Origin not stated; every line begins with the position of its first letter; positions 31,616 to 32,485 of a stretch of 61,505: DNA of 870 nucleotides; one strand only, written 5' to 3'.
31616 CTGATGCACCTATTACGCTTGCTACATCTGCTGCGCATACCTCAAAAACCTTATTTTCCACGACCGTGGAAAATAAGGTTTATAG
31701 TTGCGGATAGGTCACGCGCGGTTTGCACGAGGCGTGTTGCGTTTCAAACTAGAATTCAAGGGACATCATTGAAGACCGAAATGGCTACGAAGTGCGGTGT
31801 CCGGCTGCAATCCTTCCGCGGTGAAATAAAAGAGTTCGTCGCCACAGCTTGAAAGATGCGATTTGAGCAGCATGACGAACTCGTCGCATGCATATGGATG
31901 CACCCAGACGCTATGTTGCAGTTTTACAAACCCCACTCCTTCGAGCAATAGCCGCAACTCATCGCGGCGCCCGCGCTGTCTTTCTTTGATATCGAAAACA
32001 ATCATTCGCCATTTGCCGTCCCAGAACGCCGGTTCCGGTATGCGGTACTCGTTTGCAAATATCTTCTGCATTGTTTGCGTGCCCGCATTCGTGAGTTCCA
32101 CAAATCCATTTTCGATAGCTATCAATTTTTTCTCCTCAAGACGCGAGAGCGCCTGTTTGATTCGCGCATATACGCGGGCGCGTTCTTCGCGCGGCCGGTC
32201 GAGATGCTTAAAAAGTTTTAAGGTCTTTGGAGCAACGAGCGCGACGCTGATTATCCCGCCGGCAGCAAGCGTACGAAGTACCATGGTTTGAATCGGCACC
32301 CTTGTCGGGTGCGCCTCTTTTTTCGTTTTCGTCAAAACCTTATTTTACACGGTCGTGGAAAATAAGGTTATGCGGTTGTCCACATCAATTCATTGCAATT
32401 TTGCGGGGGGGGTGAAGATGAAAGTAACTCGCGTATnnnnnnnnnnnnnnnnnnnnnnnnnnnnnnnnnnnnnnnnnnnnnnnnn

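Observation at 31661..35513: Three 36-bp palindromes partition a PaaX/Cas2-like gene, a giant adhesin and a TA pair into cassettes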

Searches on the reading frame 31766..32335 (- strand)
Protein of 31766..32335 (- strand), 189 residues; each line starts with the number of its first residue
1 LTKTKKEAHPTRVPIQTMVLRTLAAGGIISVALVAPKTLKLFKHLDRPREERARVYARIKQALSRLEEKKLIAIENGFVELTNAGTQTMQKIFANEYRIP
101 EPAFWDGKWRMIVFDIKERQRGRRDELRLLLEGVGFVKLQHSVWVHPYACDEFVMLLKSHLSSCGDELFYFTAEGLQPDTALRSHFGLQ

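Call 4: search_protein_families(library=pfam, proteins=[window:31766-32335:-], max_evalue=0.1)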
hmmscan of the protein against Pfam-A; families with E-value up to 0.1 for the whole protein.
window:31766-32335:- (189 aa): 3 families
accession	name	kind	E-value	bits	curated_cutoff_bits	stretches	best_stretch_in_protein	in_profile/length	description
PF20803.2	PaaX_M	-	2.8e-18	66.2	24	1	104-176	3-74/83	PaaX protein central Cas2-like domain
PF09827.14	CRISPR_Cas2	-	0.0037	17.9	23.8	1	109-146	2-36/74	CRISPR associated protein Cas2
PF14277.12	DUF4364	-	0.089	13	26.9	0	56-91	33-72/162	Domain of unknown function (DUF4364)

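Call 8: find_homologous_proteins(query=window:31766-32335:-)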
Query window:31766-32335:- (189 aa): 210 proteins with E <= 0.001 among 448 candidates; the best 120 are listed.
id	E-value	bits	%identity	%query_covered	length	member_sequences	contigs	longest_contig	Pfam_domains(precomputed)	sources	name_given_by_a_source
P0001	1.4e-109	382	100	91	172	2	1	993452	PF20803.3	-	-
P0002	1.7e-90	320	77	99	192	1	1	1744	PF20803.3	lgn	-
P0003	4.9e-89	315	74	100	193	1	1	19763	PF20803.3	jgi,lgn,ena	-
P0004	6.0e-89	315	74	98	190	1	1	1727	PF20803.3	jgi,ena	-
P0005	8.9e-88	311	73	99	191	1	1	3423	PF20803.3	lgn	-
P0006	5.1e-87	308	76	98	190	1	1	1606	PF20803.3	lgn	-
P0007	5.7e-86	305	74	98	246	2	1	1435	PF20803.3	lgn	-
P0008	1.8e-85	303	73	98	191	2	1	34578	PF20803.3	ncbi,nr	ncbi:MAG: CRISPR-associated endonuclease Cas2 [bacterium]|nr:CRISPR-associated endonuclease Cas2 [ba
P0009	4.2e-85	302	73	97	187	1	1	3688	PF20803.3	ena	-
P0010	1.8e-84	300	72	100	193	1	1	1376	PF20803.3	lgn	-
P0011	6.1e-82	292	73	95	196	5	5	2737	PF20803.3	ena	-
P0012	3.4e-80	286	69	97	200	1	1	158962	PF20803.3,PF09827.15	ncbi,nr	ncbi:MAG: CRISPR-associated endonuclease Cas2 [Candidatus Pacebacteria bacterium]|nr:CRISPR-associat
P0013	8.3e-79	282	66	99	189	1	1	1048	PF20803.3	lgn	-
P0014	2.2e-68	248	64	95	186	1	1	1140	PF20803.3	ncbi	-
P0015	2.4e-67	244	72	79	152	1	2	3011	PF20803.3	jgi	jgi:CRISPR-associated endonuclease Cas2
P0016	1.5e-57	212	54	99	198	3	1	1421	PF20803.3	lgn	-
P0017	3.4e-57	211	51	99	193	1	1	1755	PF20803.3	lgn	-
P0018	9.4e-57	210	54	99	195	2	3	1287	PF20803.3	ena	-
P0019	1.0e-56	210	53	99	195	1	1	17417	PF20803.3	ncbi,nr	ncbi:MAG: CRISPR-associated endonuclease Cas2 [bacterium]|nr:CRISPR-associated endonuclease Cas2 [ba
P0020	1.7e-56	209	54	94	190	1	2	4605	PF20803.3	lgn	-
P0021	1.7e-56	209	52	99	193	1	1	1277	PF20803.3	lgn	-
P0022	1.9e-56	209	52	96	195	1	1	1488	PF20803.3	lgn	-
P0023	3.0e-56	208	53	99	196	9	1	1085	PF20803.3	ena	-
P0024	3.7e-56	208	52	99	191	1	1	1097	PF20803.3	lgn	-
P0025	8.2e-56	207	53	99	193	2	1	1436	PF20803.3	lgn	-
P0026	9.2e-56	206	53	99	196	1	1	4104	PF20803.3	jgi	jgi:DNA-binding transcriptional regulator PaaX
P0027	1.2e-55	206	50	99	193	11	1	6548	PF20803.3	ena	-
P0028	1.3e-55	206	52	99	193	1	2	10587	PF20803.3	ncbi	-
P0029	1.4e-55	206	54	93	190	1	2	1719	PF20803.3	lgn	-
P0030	2.3e-55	205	50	98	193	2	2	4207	PF20803.3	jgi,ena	-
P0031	2.4e-55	205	51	99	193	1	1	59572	PF20803.3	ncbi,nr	ncbi:MAG: CRISPR-associated endonuclease Cas2 [bacterium]|nr:CRISPR-associated endonuclease Cas2 [ba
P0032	3.3e-55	205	51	99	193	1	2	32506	PF20803.3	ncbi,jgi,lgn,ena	-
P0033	3.4e-55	205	53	99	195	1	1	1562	PF20803.3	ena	-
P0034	3.6e-55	205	52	99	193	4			PF20803.3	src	-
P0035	3.6e-55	205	52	99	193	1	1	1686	PF20803.3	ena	-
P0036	4.0e-55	204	52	99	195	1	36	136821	PF20803.3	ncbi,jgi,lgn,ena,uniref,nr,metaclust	ncbi:CRISPR-associated endonuclease Cas2 [Candidatus Kaiserbacteria bacterium RIFCSPLOWO2_02_FULL_54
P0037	4.5e-55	204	53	99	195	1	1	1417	PF20803.3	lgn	-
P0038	4.8e-55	204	50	99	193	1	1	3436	PF20803.3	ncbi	-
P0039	5.0e-55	204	52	99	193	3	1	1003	PF20803.3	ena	-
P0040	7.8e-55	203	52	100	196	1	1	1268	PF20803.3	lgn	-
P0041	8.4e-55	203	49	99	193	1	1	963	PF20803.3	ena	-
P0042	1.1e-54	203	53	93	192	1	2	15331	PF20803.3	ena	-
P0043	1.2e-54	203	51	99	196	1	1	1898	PF20803.3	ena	-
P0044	1.2e-54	203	51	95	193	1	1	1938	PF20803.3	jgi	-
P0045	1.3e-54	203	48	98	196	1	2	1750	PF20803.3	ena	-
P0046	1.3e-54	203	49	99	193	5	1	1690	PF20803.3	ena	-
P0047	2.0e-54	202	51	99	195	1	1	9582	PF20803.3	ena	-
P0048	2.1e-54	202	49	100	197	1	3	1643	PF20803.3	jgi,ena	-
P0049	2.1e-54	202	50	99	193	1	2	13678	PF20803.3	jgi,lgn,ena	-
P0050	2.4e-54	202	51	99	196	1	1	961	PF20803.3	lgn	-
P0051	2.4e-54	202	50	99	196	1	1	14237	PF20803.3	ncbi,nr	ncbi:MAG: CRISPR-associated endonuclease Cas2 [bacterium]|nr:CRISPR-associated endonuclease Cas2 [ba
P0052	2.7e-54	202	51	99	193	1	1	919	PF20803.3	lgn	-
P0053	3.0e-54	202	51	97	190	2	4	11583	PF20803.3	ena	-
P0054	3.1e-54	201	52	99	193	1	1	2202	PF20803.3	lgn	-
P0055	4.4e-54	201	52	92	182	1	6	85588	PF20803.3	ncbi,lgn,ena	-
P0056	5.1e-54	201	49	100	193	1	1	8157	PF20803.3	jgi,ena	-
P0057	5.7e-54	201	51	99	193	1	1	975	PF20803.3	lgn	-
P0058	6.9e-54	200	51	99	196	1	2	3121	PF20803.3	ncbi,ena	-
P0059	7.1e-54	200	50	99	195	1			PF20803.3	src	-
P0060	7.6e-54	200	51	99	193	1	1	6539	PF20803.3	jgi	jgi:hypothetical protein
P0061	9.4e-54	200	48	99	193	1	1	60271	PF20803.3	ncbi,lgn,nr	ncbi:MAG: CRISPR-associated endonuclease Cas2 [bacterium]|nr:CRISPR-associated endonuclease Cas2 [ba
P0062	1.0e-53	200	49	99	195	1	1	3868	PF20803.3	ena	-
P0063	1.2e-53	200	50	100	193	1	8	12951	PF20803.3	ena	-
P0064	1.2e-53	200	51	99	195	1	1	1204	PF20803.3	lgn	-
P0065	1.2e-53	200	49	99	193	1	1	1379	PF20803.3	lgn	-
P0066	1.5e-53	199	51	99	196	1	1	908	PF20803.3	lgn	-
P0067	1.5e-53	199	50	99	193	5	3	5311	PF20803.3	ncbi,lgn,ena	ncbi:MAG: CRISPR-associated endonuclease Cas2 [Patescibacteria group bacterium]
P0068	1.7e-53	199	50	99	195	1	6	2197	PF20803.3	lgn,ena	-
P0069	1.8e-53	199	51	99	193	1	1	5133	PF20803.3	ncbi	-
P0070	1.8e-53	199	49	99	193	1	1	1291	PF20803.3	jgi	jgi:DNA-binding transcriptional regulator PaaX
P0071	2.2e-53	199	50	99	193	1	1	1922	PF20803.3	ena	-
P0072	2.4e-53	199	49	100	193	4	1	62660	PF20803.3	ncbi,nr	ncbi:MAG: CRISPR-associated endonuclease Cas2 [bacterium]|nr:CRISPR-associated endonuclease Cas2 [ba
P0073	2.6e-53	198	48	99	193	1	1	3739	PF20803.3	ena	-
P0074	2.6e-53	198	48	99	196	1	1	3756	PF20803.3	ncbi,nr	ncbi:MAG: CRISPR-associated endonuclease Cas2 [bacterium]|nr:CRISPR-associated endonuclease Cas2 [ba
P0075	2.7e-53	198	53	98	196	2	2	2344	PF20803.3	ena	-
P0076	3.0e-53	198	48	99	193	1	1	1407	PF20803.3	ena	-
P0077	3.1e-53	198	49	99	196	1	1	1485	PF20803.3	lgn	-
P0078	3.3e-53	198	50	100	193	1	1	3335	PF20803.3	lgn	-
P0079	3.3e-53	198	50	100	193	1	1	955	PF20803.3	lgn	-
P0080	3.3e-53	198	51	97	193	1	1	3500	PF20803.3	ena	-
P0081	3.8e-53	198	51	99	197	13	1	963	PF20803.3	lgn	-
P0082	3.9e-53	198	53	92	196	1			PF20803.3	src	-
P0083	4.0e-53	198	51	99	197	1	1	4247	PF20803.3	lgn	-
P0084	4.6e-53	198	50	94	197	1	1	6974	PF20803.3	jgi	jgi:DNA-binding transcriptional regulator PaaX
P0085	4.7e-53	198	51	99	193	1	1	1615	PF20803.3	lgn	-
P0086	4.8e-53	198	51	99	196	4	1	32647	PF20803.3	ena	-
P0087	4.9e-53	198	48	99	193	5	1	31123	PF20803.3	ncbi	ncbi:MAG TPA: hypothetical protein VJI70_03470 [Candidatus Paceibacterota bacterium]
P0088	4.9e-53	198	51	99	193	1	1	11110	PF20803.3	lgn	-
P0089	5.0e-53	198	50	97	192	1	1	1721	PF20803.3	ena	-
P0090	5.6e-53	197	51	99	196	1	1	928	PF20803.3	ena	-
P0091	6.4e-53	197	48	99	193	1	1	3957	PF20803.3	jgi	jgi:hypothetical protein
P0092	7.2e-53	197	50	93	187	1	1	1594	PF20803.3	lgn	-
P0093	8.7e-53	197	49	98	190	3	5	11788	PF20803.3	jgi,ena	-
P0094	9.1e-53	197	48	100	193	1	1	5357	PF20803.3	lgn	-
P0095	1.0e-52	197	51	99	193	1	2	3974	PF20803.3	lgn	-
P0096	1.1e-52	196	52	92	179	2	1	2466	PF20803.3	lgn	-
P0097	1.1e-52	196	48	99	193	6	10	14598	PF20803.3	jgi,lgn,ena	-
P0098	1.1e-52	196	51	93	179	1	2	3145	PF20803.3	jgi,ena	-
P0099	1.2e-52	196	52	93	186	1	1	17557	PF20803.3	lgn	-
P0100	1.3e-52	196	51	99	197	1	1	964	PF20803.3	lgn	-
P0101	1.7e-52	196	51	100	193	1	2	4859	PF20803.3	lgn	-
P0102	1.8e-52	196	49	94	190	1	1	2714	PF20803.3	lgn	-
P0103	1.8e-52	196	51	97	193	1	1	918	PF20803.3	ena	-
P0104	1.9e-52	196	53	92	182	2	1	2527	PF20803.3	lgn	-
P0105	1.9e-52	196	49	99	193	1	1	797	PF20803.3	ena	-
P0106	2.1e-52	196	49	97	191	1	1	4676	PF20803.3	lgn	-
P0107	2.1e-52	195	50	97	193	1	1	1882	PF20803.3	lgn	-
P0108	2.3e-52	195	49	99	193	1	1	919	PF20803.3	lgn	-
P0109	2.4e-52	195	49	99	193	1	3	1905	PF20803.3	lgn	-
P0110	2.6e-52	195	51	93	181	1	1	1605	PF20803.3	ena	-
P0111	2.6e-52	195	50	99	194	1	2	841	PF20803.3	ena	-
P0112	3.1e-52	195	51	92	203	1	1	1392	PF20803.3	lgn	-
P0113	3.4e-52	195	48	99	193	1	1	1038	PF20803.3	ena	-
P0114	4.3e-52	195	48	99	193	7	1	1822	PF20803.3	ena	-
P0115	4.3e-52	195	47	99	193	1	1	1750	PF20803.3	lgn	-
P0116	4.3e-52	195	52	92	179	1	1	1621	PF20803.3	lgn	-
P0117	4.5e-52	194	49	99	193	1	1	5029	PF20803.3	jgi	-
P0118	5.0e-52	194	52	97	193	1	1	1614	PF20803.3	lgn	-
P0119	5.3e-52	194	49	99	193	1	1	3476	PF20803.3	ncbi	-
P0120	5.5e-52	194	51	94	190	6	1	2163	PF20803.3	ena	-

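Call 13: find_related_loci(query=A1, collection=genome_contigs, flank=6000)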
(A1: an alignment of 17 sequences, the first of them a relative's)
Query A1 (172 aa) in genome_contigs; peptide patterns used: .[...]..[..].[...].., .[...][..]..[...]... (x = any residue, [..] = any of these).
384 stretches matched a pattern; 329 encode a relative of the query (tblastn E <= 1e-3); the best 80 are kept; 80 distinct loci.
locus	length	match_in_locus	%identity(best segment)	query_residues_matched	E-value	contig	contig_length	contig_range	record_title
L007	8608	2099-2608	71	1-169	6e-82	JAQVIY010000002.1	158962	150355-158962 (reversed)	MAG: Candidatus Paceibacterota bacterium isolate STE_50 NODE_110_length_158962_cov_11.880782_Sandtown_E, whole genome sh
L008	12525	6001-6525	53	1-171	1e-60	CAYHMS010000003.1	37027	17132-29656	MAG TPA_asm: uncultured Candidatus Saccharibacteria bacterium isolate ERP119705_co13_291 genome assembly, contig: NODE_1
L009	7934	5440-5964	55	1-171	7e-61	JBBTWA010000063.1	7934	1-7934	MAG: Patescibacteria group bacterium isolate H43-bin063_1 H43_bin063_1_000000000063, whole genome shotgun sequence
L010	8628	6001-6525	54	1-171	9e-60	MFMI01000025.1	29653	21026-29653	MAG: Candidatus Kaiserbacteria bacterium RIFCSPLOWO2_02_FULL_54_13 rifcsplowo2_02_scaffold_6332, whole genome shotgun se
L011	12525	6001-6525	54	1-171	1e-58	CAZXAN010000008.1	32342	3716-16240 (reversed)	MAG TPA_asm: uncultured Candidatus Saccharibacteria bacterium isolate ERP113451_co1_173 genome assembly, contig: NODE_15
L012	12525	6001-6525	53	1-171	7e-59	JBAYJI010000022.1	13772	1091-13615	MAG: Candidatus Paceibacterota bacterium isolate SO_2016_GW1_52 scaffold07774_OW334_2016, whole genome shotgun sequence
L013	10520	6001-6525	51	1-171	2e-58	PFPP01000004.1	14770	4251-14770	MAG: Candidatus Kaiserbacteria bacterium CG_4_10_14_0_2_um_filter_50_16 CG_4_10_14_0.2_scaffold_2307_c, whole genome sho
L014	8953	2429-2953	53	1-171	4e-58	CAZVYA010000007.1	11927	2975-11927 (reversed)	MAG TPA_asm: uncultured Candidatus Saccharibacteria bacterium isolate SRP178908_co2_100 genome assembly, contig: NODE_29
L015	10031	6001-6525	53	1-171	1e-57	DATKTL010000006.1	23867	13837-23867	MAG TPA_asm: Candidatus Paceibacterota bacterium isolate SMAG_U14080 k141_332052, whole genome shotgun sequence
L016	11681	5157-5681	52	1-171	1e-57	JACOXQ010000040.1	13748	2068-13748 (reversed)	MAG: Candidatus Kaiserbacteria bacterium isolate NC_groundwater_157_Ag_S-0.1um_53_9 S4_GD2017_2_S1_scaffold_12402, whole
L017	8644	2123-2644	52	2-171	5e-56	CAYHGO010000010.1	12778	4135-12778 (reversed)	MAG TPA_asm: uncultured Candidatus Saccharibacteria bacterium isolate ERP119705_co12_96 genome assembly, contig: NODE_58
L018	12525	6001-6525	49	1-171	1e-55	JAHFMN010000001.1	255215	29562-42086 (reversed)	MAG: Candidatus Kaiserbacteria bacterium isolate nzgw458 NODE_26_length_255216_cov_7.001693, whole genome shotgun sequen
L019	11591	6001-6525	53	1-171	3e-55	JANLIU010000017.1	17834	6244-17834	MAG: Candidatus Parcubacteria bacterium isolate S40-23 k99_4933, whole genome shotgun sequence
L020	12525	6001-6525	50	1-171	3e-55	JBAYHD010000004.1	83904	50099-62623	MAG: Candidatus Paceibacterota bacterium isolate SO_2016_GW1_141 scaffold00648_OW334_2016, whole genome shotgun sequence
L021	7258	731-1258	52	1-172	4e-55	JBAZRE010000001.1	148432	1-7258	MAG: Candidatus Paceibacterota bacterium isolate SO_2017_GW1_140 NODE_826_length_148432_cov_1.442177_OW334_2017, whole g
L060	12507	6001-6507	36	1-172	3e-36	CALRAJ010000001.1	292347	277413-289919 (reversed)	MAG: Candidatus Taylorbacteria bacterium isolate CH-Oct18-75 genome assembly, contig: CH-Oct18-C13, whole genome shotgun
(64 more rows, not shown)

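Call 23: find_encoding_contigs(protein=P0003, flank=8000, max_places=3)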
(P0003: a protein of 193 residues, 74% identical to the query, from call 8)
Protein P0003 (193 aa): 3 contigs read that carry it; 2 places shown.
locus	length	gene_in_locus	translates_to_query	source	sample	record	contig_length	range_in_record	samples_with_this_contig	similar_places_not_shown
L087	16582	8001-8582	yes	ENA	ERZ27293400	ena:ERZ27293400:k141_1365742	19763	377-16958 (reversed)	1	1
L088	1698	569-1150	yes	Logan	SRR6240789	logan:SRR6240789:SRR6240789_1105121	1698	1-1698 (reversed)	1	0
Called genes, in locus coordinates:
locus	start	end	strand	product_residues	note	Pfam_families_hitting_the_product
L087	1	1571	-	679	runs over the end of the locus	-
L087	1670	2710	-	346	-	-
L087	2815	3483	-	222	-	PF04203:Sortase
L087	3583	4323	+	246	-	-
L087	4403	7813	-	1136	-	PF02518:HATPase_c, PF00204:DNA_gyraseB, PF14890:Intein_splicing, PF13392:HNH_3 (weak), PF01751:Toprim, PF00986:DNA_gyraseB_C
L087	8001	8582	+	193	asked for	PF20803:PaaX_M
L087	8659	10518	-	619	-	PF03483:B3_4, PF03484:B5, PF17759:tRNA_synthFbeta (faint), PF03147:FDX-ACB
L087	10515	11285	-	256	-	PF01409:tRNA-synt_2d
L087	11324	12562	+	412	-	PF13506:Glyco_transf_21, PF03142:Chitin_synth_2 (faint), PF00535:Glycos_transf_2, PF10111:Glyco_tranf_2_2 (weak), PF13641:Glyco_tranf_2_3, PF01644:Chitin_synth_1 (faint), PF13632:Glyco_trans_2_3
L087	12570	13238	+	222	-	-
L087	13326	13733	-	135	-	-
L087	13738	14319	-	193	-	PF25025:EF-Ts_N (weak), PF00889:EF_TS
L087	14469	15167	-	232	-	PF00318:Ribosomal_S2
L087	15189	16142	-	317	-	PF03462:PCRF, PF00472:RF-1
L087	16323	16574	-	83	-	PF01197:Ribosomal_L31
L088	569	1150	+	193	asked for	PF20803:PaaX_M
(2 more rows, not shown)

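Call 24: find_encoding_contigs(protein=P0008, flank=8000, max_places=3)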
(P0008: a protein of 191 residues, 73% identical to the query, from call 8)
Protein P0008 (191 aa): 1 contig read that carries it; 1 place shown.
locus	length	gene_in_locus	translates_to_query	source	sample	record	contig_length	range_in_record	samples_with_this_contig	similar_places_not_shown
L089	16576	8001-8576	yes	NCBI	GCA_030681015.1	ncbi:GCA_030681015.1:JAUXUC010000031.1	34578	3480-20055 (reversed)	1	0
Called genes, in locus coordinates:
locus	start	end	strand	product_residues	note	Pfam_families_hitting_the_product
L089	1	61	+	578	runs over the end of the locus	PF07973:tRNA_SAD (weak), PF00587:tRNA-synt_2b, PF03129:HGTP_anticodon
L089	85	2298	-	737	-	-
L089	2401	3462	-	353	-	-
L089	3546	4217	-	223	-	PF04203:Sortase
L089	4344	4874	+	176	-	-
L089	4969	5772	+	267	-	-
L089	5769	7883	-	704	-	PF02518:HATPase_c, PF00204:DNA_gyraseB, PF01751:Toprim, PF00986:DNA_gyraseB_C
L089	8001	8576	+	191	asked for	PF20803:PaaX_M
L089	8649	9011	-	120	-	-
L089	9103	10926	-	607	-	PF03483:B3_4, PF03484:B5, PF03147:FDX-ACB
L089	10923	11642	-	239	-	PF01409:tRNA-synt_2d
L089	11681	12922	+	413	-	PF13506:Glyco_transf_21 (weak), PF03142:Chitin_synth_2 (faint), PF00535:Glycos_transf_2, PF03552:Cellulose_synt (faint), PF13641:Glyco_tranf_2_3, PF13632:Glyco_trans_2_3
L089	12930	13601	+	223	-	-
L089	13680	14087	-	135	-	-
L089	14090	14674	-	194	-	PF00889:EF_TS, PF25025:EF-Ts_N (weak)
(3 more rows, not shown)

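Call 25: find_encoding_contigs(protein=P0012, flank=8000, max_places=3)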
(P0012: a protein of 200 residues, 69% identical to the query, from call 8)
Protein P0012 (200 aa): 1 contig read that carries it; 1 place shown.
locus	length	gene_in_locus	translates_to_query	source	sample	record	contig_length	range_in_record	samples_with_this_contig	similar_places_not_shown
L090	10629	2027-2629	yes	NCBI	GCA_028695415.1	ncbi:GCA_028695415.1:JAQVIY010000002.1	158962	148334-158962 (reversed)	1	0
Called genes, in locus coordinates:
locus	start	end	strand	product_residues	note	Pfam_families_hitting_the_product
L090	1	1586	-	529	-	PF02518:HATPase_c, PF00204:DNA_gyraseB, PF01751:Toprim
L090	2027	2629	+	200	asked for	PF20803:PaaX_M, PF09827:CRISPR_Cas2 (faint)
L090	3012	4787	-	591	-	PF03483:B3_4, PF03484:B5, PF17759:tRNA_synthFbeta (faint), PF03147:FDX-ACB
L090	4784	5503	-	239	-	PF01409:tRNA-synt_2d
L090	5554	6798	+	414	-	PF13506:Glyco_transf_21, PF03142:Chitin_synth_2 (faint), PF00535:Glycos_transf_2, PF10111:Glyco_tranf_2_2, PF13641:Glyco_tranf_2_3, PF13632:Glyco_trans_2_3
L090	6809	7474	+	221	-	-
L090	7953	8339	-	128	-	PF13392:HNH_3 (weak)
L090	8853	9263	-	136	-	-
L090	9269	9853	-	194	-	PF00889:EF_TS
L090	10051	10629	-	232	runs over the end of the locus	PF00318:Ribosomal_S2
